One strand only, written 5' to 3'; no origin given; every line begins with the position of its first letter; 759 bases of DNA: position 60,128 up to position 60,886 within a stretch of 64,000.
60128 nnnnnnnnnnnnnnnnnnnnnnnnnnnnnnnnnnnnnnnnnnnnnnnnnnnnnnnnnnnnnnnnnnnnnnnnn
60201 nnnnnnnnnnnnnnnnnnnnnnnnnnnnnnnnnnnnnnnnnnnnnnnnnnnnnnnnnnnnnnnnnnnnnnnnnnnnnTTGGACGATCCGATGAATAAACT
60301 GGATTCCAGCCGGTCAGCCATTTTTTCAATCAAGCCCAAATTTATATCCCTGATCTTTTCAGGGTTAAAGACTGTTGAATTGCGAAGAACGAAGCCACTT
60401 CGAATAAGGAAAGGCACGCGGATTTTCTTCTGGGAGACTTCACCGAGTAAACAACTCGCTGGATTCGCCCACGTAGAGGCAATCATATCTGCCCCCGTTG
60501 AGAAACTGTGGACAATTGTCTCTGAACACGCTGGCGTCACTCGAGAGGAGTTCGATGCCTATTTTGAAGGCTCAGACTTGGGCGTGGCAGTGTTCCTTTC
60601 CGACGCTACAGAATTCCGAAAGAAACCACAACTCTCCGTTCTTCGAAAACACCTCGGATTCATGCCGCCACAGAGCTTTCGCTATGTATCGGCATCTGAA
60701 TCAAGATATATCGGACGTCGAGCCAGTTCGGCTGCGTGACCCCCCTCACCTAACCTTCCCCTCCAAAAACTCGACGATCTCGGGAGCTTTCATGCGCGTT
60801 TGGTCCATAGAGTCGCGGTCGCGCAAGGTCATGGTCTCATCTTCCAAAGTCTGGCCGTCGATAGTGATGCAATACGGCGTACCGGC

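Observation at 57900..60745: Low-GC two-gene insert: GNAT + PIN-like + GNAT-like + ASCH-like fusion overlapping a stand-alone ASCH gene (candidate RNA-targeting toxin/defence module)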

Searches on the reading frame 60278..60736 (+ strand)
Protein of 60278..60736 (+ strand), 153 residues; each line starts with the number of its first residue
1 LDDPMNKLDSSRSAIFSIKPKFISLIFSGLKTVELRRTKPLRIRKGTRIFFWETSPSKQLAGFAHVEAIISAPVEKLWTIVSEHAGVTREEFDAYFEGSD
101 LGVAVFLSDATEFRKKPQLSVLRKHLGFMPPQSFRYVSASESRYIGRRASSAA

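Call 3: search_protein_families(library=pfam, proteins=[window:60278-60736:+], max_evalue=1)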
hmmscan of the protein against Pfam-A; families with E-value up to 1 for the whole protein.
window:60278-60736:+ (153 aa): 1 family
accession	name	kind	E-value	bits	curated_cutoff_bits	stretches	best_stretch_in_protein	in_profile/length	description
PF04266.20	ASCH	-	0.00035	21.7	21.2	1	17-97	2-89/103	ASCH domain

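Call 4: search_protein_families(library=padloc, proteins=[window:60278-60736:+], max_evalue=1)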
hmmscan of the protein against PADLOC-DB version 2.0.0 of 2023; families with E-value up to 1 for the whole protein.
window:60278-60736:+ (153 aa): 4 families
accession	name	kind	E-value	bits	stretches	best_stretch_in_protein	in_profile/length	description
PDLC04424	PDC-M11B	-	6.3e-29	98.8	1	6-144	2-136/142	-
PDLC04425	PDC-M11B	-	1.8e-27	94.4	1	14-141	3-126/132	-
PDLC04423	PDC-M11B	-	1.4e-09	36.2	1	17-138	2-119/164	-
PDLC01191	Cas10d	-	0.041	10.4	1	82-112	51-81/708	CAS-I-D; effector_LS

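Call 5: search_protein_families(library=ncbifam, proteins=[window:60278-60736:+], max_evalue=1)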
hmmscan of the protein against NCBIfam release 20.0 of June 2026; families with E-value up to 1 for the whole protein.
window:60278-60736:+ (153 aa): 1 family
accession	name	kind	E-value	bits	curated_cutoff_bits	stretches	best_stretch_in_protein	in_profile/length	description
NF008917.0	PRK12279.1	equivalog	2.2e-06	27.1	526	1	12-123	189-299/311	50S ribosomal protein L22/unknown domain fusion protein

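Call 26: search_solved_structures(query=window:60278-60736:+, max_evalue=10, show_alignments=2)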
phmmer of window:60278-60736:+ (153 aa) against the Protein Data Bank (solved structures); distinct sequences matched with E-value up to 10: 7.
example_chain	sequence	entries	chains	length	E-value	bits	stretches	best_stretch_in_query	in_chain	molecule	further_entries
5guq_A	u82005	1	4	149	1.6e-19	74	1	8-144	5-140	Helix-turn-helix domain-containing protein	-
5gus_A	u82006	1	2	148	1.8e-19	73.8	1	9-144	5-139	Helix-turn-helix domain-containing protein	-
5y6b_A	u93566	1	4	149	2.2e-19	73.6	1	8-144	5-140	Helix-turn-helix domain-containing protein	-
5y6c_A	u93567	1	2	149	4.1e-19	72.7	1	8-143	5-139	Helix-turn-helix domain-containing protein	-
4yy2_A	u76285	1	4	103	0.091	16.5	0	71-95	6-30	dTor_3x33L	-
4yy5_A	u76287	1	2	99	0.12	16.1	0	72-95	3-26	dTor_3x33L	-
6cfw_I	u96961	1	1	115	1.4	12.6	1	42-81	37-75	MBH subunit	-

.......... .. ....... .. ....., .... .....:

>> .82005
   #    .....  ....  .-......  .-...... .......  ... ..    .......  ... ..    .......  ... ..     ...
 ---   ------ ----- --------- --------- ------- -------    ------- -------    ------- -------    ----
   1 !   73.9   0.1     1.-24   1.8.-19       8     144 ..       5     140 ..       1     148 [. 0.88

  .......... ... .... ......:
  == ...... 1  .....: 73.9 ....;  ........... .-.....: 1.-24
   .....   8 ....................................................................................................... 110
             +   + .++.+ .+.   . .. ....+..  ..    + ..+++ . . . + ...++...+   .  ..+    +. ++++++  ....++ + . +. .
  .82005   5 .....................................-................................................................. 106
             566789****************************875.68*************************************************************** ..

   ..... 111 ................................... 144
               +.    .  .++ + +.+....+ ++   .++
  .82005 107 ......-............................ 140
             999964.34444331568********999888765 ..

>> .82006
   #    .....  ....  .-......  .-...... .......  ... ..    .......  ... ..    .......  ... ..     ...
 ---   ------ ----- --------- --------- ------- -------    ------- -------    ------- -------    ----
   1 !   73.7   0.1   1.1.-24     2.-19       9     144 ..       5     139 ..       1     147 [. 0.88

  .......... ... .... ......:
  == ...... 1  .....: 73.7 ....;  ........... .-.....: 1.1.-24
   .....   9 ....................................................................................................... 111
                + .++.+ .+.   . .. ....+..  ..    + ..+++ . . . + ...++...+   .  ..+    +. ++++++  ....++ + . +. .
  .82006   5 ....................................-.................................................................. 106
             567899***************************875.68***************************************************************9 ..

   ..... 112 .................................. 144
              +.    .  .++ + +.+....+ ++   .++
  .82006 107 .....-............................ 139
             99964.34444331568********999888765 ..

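Call 69: search_dna_similar(query=window:60278-60736:+, collection=phages, mode=protein, max_evalue=0.001, max_rows=15)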
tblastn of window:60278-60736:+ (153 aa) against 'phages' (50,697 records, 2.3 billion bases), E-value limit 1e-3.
Records with a match: 34; places in all: 34; records where one place covers at least 80% of the query: 30.
Best place of each record, by identity: <60% 34.
By first word of the organism name: Streptococcus 11; Escherichia 8; Oenococcus 2; Methanothermobacter 2; Lactobacillus 2; Methanobacterium 2; Enterococcus 1; Phage 1; Fusobacterium 1; Salmonella 1; and 3 more.
By host as written in the record: - 11; Escherichia coli 4; Streptococcus pyogenes MGAS315 2; Oenococcus oeni 1; Oenococcus oeni IOEB S277 1; Fusobacterium nucleatum 7_1 1; Lactobacillus johnsonii 1; Lacticaseibacillus paracasei LMG 19719 1; and 12 more.
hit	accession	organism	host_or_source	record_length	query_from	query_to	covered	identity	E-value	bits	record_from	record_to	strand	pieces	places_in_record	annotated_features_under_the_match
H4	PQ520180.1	Enterococcus phage IME_EF3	-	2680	13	137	82%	34.9%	1e-10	64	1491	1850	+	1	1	record has no annotation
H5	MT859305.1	Oenococcus phage Vinitor-27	Oenococcus oeni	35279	15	139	82%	33.6%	7e-12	67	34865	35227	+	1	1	hypothetical protein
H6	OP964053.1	Phage Vinitor23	wine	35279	15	139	82%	33.6%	7e-11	64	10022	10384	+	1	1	record has no annotation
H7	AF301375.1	Methanothermobacter phage psiM100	-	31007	14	141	84%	32.6%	4e-12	68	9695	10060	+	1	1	ORF5: unknown | ORFD: unknown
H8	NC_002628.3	Methanothermobacter phage psiM100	-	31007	14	141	84%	32.6%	4e-12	68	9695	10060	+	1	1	ORF5: hypothetical protein | ORFD: hypothetical protein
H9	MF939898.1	Oenococcus phage vB_OeS_unk162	Oenococcus oeni IOEB S277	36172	15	139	82%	32.8%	2e-11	66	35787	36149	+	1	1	hypothetical protein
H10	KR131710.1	Fusobacterium phage Funu1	Fusobacterium nucleatum 7_1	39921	14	142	84%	31.5%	2e-9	60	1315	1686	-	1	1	hypothetical protein (x2)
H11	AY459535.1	Lactobacillus prophage Lj965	-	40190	15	139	82%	31.2%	4e-12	68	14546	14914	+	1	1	putative protein (x2)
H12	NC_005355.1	Lactobacillus prophage Lj965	Lactobacillus johnsonii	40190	15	139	82%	31.2%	4e-12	68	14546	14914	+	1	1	ASCH domain-containing protein | hypothetical protein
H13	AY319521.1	Salmonella phage SopEPhi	-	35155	15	137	80%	31.7%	2e-13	72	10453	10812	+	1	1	unknown (x2)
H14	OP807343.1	Lacticaseibacillus phage P7.1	Lacticaseibacillus paracasei LMG 19719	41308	13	137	82%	30.4%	3e-10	63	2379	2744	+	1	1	hypothetical protein (x2)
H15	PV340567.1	Escherichia phage PhiR47_2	Escherichia coli C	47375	14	143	85%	28.5%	8e-12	67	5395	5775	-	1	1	GevA | GevT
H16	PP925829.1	Escherichia phage IdasGreatGrand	Escherichia coli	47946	14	143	85%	28.5%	8e-12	67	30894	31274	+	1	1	hypothetical protein (x2)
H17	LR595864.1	Escherichia phage 4A7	-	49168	15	143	84%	28.7%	3e-12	68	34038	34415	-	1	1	hypothetical protein (x2)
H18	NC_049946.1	Escherichia phage 4A7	-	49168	15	143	84%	28.7%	3e-12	68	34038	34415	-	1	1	ASCH domain-containing protein | hypothetical protein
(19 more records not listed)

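Call 70: search_dna_similar(query=window:60278-60736:+, collection=plasmids, mode=protein, max_evalue=0.00001, max_rows=30)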
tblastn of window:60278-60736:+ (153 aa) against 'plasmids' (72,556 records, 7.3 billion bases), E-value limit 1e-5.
Records with a match: 44; places in all: 45; records where one place covers at least 80% of the query: 44.
Best place of each record, by identity: <60% 44.
By first word of the organism name: Rhizobium 4; Sinorhizobium 3; Mesorhizobium 2; Bifidobacterium 2; Paenibacillus 2; Paracoccus 1; Sphingobium 1; Azospirillum 1; Methylobacterium 1; Ensifer 1; and 26 more.
By predicted mobility (MOB-suite, as given by PLSDB): non-mobilizable 28; conjugative 11; mobilizable 5.
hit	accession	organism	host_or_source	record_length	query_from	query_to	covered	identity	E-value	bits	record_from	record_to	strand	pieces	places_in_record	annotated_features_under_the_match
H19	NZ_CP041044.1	Paracoccus sp. AK26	pure culture,Hexachlorocyclohexane ...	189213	6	136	86%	42.0%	4e-25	107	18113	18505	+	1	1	helix-turn-helix domain-containing protein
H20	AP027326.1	Sphingobium sp. TomTYG46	-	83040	6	138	87%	39.6%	4e-22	98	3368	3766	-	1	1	hypothetical protein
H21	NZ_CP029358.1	Azospirillum thermophilum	cell culture,hot spring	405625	2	136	88%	38.5%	2e-22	99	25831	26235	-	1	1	helix-turn-helix domain-containing protein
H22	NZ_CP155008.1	Methylobacterium fujisawaense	concrete cylinder weathered outdoors on ...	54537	6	138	87%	38.3%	2e-22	99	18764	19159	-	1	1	helix-turn-helix domain-containing protein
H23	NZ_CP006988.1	Rhizobium etli bv. mimosae str. IE4771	Phaseolus vulgaris,whole organism,nodule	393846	2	138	90%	35.0%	8e-24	103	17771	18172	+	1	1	helix-turn-helix domain-containing protein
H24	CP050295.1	Mesorhizobium loti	Oxytropis kamtschatica,cell ...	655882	5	136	86%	36.1%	2e-20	93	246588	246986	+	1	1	ASCH domain-containing protein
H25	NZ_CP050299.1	Mesorhizobium huakuii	Oxytropis kamtschatica,cell ...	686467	5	136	86%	36.1%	2e-20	93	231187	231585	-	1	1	ASCH domain-containing protein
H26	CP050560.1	Sinorhizobium meliloti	Melilotus officinalis,cell culture,root ...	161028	2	138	90%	34.3%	3e-24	103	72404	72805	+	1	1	helix-turn-helix domain-containing protein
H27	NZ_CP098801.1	Rhizobium anhuiense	Trifolium dubium,Cell culture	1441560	11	138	84%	36.7%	2e-23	102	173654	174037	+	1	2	record has no annotation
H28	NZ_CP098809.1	Ensifer adhaerens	whole organism,soil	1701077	1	136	89%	33.6%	7e-17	83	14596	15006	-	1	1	none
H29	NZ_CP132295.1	Natronococcus sp. AD-5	cell culture,sediment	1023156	11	145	88%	33.8%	3e-16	81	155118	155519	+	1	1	record has no annotation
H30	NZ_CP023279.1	Nostoc sp. CENA543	cell culture,Brazilian saline-alkaline ...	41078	15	141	83%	35.8%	2e-18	87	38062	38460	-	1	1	EVE domain-containing protein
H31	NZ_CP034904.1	Roseomonas mucosa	Homo sapiens,tissue sample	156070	15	143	84%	34.9%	8e-10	63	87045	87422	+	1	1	ASCH domain-containing protein | hypothetical protein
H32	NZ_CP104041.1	Rhizobium sp. WSM4643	Pisum sativum,Cell culture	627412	10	136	83%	35.4%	3e-17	84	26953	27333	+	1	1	helix-turn-helix domain-containing protein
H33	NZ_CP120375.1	Sinorhizobium garamanticum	Argyrolobium uniflorum,Cell culture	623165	2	136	88%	33.1%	3e-15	78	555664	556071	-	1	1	hypothetical protein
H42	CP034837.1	Rahnella aquatilis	Food spoilage microflora,food/cold ...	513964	11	139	84%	32.6%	1e-12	71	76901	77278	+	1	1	ASCH domain-containing protein | N-acetyltransferase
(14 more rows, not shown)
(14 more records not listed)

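Call 71: get_annotated_region(hit=H15, flank=4000)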
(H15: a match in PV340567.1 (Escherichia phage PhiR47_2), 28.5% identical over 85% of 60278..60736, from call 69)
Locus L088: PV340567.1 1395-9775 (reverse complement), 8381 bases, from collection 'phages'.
description: Escherichia phage PhiR47_2, complete genome.
organism: Escherichia phage PhiR47_2 (NCBI taxid 3416489)
taxonomy: Viruses
host: Escherichia coli C; source: -; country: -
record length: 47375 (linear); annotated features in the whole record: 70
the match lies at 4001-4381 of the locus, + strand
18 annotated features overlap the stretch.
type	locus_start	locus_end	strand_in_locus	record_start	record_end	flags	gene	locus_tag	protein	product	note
CDS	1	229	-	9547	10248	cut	-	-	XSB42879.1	DNA replication protein P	-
CDS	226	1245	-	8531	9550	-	-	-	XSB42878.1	DNA replication protein O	-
CDS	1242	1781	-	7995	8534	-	-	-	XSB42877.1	cII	activator protein cII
CDS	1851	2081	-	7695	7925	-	-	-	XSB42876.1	Cro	transcriptional regulator cro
CDS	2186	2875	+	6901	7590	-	-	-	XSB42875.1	cI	repressor protein cI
CDS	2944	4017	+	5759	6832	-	-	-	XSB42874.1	GevT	GevT toxin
CDS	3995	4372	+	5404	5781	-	-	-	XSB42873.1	GevA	GevA antitoxin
CDS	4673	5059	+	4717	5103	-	-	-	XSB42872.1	Kil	prophage Kil protein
CDS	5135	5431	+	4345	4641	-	-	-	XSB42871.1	Gam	host-nuclease inhibitor protein Gam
CDS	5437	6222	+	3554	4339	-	-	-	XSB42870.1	Bet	recombination protein Bet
CDS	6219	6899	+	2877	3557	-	-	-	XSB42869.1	exonuclease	-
CDS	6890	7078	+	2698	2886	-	-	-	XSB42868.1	hypothetical protein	hypothetical protein orf60a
CDS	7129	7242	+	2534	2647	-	-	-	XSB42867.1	hypothetical protein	hypothetical protein orf63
CDS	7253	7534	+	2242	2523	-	-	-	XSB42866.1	hypothetical protein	hypothetical protein orf61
CDS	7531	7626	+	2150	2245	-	-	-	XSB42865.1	hypothetical protein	-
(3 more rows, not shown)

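Call 77: search_protein_families(library=pfam, proteins=[L088:2944-4014:+, L088:3995-4369:+], max_evalue=0.01)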
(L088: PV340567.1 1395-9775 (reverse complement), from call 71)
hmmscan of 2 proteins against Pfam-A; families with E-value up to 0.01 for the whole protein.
L088:2944-4014:+ (357 aa): 0 families

L088:3995-4369:+ (125 aa): 1 family
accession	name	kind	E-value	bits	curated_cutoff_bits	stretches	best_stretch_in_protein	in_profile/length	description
PF04266.20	ASCH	-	2.5e-08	35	21.2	1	5-97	1-101/103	ASCH domain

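Call 78: search_protein_families(library=padloc, proteins=[L088:2944-4014:+, L088:3995-4369:+], max_evalue=0.001)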
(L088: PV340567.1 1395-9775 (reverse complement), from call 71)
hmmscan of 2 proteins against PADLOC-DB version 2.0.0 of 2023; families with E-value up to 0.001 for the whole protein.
L088:2944-4014:+ (357 aa): 6 families
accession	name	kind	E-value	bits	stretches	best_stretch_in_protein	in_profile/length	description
PDLC04419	PDC-M11A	-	2.1e-133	443.1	1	6-356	10-356/357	-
PDLC04422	PDC-M11A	-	7.6e-94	313.4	1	8-357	155-501/501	-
PDLC04418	PDC-M11A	-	6.2e-93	310.1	1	8-356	92-443/444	-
PDLC04421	PDC-M11A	-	5.4e-41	138.8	1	12-302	161-441/486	-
PDLC04420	PDC-M11A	-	5.9e-36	122.2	1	13-308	49-338/376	-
PDLC04417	PDC-M11A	-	6.6e-31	105.8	1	19-304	166-451/501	-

L088:3995-4369:+ (125 aa): 3 families
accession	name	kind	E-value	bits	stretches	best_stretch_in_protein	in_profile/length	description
PDLC04425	PDC-M11B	-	6.8e-52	173.4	1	1-123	1-122/132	-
PDLC04424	PDC-M11B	-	3.4e-44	148.3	1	1-123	8-129/142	-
PDLC04423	PDC-M11B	-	1.8e-22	78.1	1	5-124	1-119/164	-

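Call 83: get_annotated_region(hit=H19, flank=5000)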
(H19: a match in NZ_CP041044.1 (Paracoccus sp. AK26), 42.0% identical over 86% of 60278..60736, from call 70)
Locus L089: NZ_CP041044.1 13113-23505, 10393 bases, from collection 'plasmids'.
description: Paracoccus sp. AK26 plasmid pAK2, complete sequence
organism: Paracoccus sp. AK26 (NCBI taxid 2589076)
taxonomy: Bacteria; Pseudomonadota; Alphaproteobacteria; Rhodobacterales; Paracoccaceae; Paracoccus; Paracoccus sp. AK26
host: -; source: pure culture,Hexachlorocyclohexane (HCH) pesticide-contaminated soil; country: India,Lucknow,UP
typing (MOB-suite, as given by PLSDB): non-mobilizable
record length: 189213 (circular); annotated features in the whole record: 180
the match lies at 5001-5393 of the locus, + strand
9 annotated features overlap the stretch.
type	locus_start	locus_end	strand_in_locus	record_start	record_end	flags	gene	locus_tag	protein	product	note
CDS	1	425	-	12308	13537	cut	-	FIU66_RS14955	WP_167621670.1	tyrosine-type recombinase/integrase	GO:0015074 - DNA integration [Evidence IEA]; GO:0006310 - DNA recombination [Evidence IEA]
CDS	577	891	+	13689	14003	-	tnpB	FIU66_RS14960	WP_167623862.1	IS66 family insertion sequence element accessory protein TnpB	-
CDS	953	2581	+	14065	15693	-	-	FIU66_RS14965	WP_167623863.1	IS66 family transposase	-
CDS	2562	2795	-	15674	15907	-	-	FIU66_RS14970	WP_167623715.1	DUF6429 family protein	-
CDS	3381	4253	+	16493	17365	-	-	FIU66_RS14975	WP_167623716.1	hypothetical protein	-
CDS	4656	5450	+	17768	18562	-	-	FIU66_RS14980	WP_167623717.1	helix-turn-helix domain-containing protein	-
CDS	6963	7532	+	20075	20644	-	-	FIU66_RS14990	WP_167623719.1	AAA family ATPase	-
CDS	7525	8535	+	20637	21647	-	-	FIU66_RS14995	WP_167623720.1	hypothetical protein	-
CDS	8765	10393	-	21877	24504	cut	-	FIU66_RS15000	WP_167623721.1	AAA family ATPase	-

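Call 84: get_annotated_region(hit=H42, flank=5000)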
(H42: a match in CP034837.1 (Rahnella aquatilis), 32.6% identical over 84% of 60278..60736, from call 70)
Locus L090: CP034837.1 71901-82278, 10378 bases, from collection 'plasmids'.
description: Rahnella aquatilis strain KM05 plasmid pKM05, complete sequence
organism: Rahnella aquatilis (NCBI taxid 34038)
taxonomy: Bacteria; Pseudomonadota; Gammaproteobacteria; Enterobacterales; Yersiniaceae; Rahnella; Rahnella aquatilis
host: -; source: Food spoilage microflora,food/cold -smoke salmon; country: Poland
typing (MOB-suite, as given by PLSDB): non-mobilizable; replicon rep_cluster_1067
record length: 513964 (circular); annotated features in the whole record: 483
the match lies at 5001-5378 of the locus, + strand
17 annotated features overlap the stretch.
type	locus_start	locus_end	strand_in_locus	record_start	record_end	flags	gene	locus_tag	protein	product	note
CDS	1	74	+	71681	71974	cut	-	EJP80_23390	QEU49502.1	hypothetical protein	-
CDS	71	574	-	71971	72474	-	-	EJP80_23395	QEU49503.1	lysis protein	-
CDS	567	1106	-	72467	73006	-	-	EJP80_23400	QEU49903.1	lysozyme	-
CDS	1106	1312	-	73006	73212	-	-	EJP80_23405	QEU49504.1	lysis protein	-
CDS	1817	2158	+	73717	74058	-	-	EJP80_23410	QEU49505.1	hypothetical protein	-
CDS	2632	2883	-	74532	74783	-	-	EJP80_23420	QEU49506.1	hypothetical protein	-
CDS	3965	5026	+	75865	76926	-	-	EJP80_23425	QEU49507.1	N-acetyltransferase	-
CDS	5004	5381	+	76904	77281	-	-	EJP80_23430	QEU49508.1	ASCH domain-containing protein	-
CDS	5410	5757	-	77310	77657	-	-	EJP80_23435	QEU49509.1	antitermination protein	-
CDS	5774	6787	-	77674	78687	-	-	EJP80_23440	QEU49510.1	DUF968 domain-containing protein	-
CDS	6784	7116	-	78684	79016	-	-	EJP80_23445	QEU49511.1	hypothetical protein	-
CDS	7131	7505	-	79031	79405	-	-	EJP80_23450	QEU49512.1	RusA family crossover junction endodeoxyribonuclease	-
CDS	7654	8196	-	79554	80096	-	-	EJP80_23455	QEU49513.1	phage N-6-adenine-methyltransferase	-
CDS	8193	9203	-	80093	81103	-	-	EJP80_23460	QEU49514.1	GntR family transcriptional regulator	-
CDS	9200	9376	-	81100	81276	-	-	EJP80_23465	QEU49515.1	DUF4222 domain-containing protein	-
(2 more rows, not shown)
